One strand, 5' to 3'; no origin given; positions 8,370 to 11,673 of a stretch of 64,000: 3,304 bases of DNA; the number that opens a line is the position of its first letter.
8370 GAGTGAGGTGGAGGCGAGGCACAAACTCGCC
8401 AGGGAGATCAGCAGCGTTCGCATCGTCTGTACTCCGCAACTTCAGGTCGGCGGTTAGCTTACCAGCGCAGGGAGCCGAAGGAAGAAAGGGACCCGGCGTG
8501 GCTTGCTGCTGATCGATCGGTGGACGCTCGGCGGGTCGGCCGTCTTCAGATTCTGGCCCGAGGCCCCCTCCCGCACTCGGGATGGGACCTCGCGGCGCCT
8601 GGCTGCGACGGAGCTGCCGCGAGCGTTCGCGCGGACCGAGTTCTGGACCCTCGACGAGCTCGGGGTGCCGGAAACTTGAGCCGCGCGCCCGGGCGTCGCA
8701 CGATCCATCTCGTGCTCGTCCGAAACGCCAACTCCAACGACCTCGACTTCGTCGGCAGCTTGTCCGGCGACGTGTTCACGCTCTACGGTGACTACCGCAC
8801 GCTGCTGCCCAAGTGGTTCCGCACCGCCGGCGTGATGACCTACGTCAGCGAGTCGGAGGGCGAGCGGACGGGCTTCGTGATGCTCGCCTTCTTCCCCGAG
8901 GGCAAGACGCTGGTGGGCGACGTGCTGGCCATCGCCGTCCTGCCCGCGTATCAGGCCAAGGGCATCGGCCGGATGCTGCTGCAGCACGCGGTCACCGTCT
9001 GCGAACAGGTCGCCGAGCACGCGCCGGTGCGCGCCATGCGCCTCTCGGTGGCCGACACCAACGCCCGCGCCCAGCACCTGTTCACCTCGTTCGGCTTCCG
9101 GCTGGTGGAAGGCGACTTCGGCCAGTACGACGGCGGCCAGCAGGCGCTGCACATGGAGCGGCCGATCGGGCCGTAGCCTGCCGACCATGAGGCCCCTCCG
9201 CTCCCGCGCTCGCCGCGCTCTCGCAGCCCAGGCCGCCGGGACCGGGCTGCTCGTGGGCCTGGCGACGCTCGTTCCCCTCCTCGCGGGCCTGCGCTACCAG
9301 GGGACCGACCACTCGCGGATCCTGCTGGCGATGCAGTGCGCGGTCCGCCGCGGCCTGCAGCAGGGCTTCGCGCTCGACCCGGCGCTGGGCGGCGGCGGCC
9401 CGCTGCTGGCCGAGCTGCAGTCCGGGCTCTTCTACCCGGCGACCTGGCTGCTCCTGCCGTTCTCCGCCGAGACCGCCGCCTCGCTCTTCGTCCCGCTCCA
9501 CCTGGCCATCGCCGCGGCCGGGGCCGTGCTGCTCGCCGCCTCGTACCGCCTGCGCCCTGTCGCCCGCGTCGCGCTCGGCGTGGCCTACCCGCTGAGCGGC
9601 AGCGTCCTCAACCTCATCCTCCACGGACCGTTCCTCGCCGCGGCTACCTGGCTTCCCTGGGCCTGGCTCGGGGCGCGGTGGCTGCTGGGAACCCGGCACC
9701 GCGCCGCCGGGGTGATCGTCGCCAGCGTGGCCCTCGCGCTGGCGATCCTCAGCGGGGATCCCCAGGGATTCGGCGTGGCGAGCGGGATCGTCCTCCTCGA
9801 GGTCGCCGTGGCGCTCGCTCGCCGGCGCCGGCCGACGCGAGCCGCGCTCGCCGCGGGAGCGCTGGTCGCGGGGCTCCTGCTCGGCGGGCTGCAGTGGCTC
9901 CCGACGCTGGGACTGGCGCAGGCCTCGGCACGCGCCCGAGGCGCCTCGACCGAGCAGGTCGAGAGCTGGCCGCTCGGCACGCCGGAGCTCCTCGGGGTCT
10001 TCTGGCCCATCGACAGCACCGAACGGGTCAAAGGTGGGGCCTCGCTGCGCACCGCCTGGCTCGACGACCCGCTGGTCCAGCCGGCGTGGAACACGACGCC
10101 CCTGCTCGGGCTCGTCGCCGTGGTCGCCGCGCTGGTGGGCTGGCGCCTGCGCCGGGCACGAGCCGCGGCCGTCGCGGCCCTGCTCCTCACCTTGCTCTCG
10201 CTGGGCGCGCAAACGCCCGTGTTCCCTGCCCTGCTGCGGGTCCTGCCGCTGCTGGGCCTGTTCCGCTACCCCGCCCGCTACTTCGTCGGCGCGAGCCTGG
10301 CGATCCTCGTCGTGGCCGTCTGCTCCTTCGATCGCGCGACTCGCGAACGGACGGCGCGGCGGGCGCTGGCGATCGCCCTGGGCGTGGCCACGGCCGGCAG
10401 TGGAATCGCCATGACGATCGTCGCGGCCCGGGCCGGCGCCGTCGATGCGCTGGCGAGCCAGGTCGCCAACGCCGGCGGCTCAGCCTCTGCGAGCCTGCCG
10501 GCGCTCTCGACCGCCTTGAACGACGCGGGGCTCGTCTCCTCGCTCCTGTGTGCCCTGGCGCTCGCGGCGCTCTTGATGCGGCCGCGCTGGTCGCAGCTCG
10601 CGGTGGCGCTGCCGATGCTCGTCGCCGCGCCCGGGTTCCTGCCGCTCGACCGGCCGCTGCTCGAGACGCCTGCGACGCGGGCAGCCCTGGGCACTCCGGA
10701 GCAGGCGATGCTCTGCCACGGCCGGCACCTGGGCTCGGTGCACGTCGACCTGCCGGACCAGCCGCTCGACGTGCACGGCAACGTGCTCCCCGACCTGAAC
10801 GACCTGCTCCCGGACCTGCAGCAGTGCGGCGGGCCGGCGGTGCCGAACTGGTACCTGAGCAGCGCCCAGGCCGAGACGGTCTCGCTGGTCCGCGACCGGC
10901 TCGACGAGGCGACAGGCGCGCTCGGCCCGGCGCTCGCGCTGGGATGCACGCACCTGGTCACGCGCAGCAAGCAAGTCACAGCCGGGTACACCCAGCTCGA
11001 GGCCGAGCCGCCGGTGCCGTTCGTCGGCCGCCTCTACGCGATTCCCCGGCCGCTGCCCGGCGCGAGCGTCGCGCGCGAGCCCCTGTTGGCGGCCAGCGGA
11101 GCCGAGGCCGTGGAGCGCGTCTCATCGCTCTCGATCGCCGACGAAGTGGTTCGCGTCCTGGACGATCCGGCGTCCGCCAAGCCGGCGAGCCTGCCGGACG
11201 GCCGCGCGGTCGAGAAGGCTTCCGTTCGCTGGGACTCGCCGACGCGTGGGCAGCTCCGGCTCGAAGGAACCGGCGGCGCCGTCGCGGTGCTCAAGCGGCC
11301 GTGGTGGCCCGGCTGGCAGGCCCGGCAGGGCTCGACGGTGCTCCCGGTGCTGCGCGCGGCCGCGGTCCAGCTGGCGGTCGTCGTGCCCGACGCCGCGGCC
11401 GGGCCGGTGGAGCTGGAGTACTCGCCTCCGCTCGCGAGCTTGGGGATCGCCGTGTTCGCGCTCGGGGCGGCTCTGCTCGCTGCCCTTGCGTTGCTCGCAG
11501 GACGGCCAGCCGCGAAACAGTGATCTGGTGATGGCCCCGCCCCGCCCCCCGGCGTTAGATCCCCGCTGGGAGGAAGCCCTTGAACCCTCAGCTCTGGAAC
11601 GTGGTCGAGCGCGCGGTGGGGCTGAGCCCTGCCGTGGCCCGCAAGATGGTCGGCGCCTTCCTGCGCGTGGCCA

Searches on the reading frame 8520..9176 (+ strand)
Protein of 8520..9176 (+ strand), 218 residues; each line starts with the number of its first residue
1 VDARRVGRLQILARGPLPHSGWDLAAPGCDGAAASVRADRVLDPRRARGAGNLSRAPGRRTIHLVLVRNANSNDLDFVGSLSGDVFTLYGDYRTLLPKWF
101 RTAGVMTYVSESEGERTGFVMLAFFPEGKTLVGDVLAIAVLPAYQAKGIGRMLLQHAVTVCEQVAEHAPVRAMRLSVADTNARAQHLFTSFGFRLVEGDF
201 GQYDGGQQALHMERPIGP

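Call 7: search_protein_families(library=pfam, proteins=[window:8520-9176:+], max_evalue=0.01)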
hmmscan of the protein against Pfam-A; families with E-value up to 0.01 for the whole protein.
window:8520-9176:+ (218 aa): 4 families
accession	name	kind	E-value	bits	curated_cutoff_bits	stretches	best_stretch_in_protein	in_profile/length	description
PF00583.31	Acetyltransf_1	-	4.1e-14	53.3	20.7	1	96-193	24-116/116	Acetyltransferase (GNAT) family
PF13508.13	Acetyltransf_7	-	3.3e-12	47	27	1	107-194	5-83/84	Acetyltransferase (GNAT) domain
PF13673.13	Acetyltransf_10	-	2.9e-06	27.7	23.6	1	137-213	56-125/128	Acetyltransferase (GNAT) domain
PF08445.16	FR47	-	0.0014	19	22.1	1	132-196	21-80/86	FR47-like protein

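Call 8: search_protein_families(library=ncbifam, proteins=[window:8520-9176:+], max_evalue=0.01)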
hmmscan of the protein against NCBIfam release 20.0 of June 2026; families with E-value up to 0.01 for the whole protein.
window:8520-9176:+ (218 aa): 11 families
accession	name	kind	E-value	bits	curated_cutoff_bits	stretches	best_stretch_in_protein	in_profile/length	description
TIGR01575.1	rimI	equivalog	3.2e-11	43.5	86.4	1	97-200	24-119/132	ribosomal protein S18-alanine N-acetyltransferase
TIGR03448.1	mycothiol_MshD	equivalog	1.3e-08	34.6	163.1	1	98-199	194-291/294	mycothiol synthase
NF007025.1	PRK09491.1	equivalog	2.1e-07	31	173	1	135-196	65-122/145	ribosomal protein S18-alanine N-acetyltransferase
NF000487.1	stat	exception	2.3e-06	27.2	420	1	111-213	85-185/189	streptothricin N-acetyltransferase STAT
NF008212.0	PRK10975.1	equivalog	0.00035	20.4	219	1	110-196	144-223/232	dTDP-4-amino-4,6-dideoxy-D-galactose acyltransferase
NF007853.0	PRK10562.1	equivalog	0.0012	19.1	125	1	105-201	48-128/146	N-acetyltransferase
NF040503.1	resist_ArsN1a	equivalog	0.0012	18.6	170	1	108-196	51-136/159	arsinothricin resistance N-acetyltransferase ArsN1 family A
NF002959.0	PRK03624.1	equivalog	0.0027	17.4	124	1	109-194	53-130/147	GNAT family acetyltransferase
TIGR02382.1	wecD_rffC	equivalog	0.0042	16.7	195.1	0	109-168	103-159/191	dTDP-4-amino-4,6-dideoxy-D-galactose acyltransferase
NF000359.1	sat3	exception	0.0054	16.8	360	1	137-204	100-163/180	streptothricin N-acetyltransferase Sat3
NF005840.0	PRK07757.1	equivalog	0.0069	16.3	154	0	108-164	45-98/153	N-acetyltransferase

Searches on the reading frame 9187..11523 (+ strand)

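Call 7: search_protein_families(library=pfam, proteins=[window:9187-11523:+], max_evalue=0.01)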
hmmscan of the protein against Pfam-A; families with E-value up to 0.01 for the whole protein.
window:9187-11523:+ (778 aa): 1 family
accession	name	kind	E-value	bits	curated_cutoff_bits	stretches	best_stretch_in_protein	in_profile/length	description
PF10131.15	PTPS_related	-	0.0075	15.2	26.4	0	97-430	25-328/621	6-pyruvoyl-tetrahydropterin synthase related domain; membrane protein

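Call 8: search_protein_families(library=ncbifam, proteins=[window:9187-11523:+], max_evalue=0.01)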
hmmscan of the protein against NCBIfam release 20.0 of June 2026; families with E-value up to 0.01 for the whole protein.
window:9187-11523:+ (778 aa): 0 families
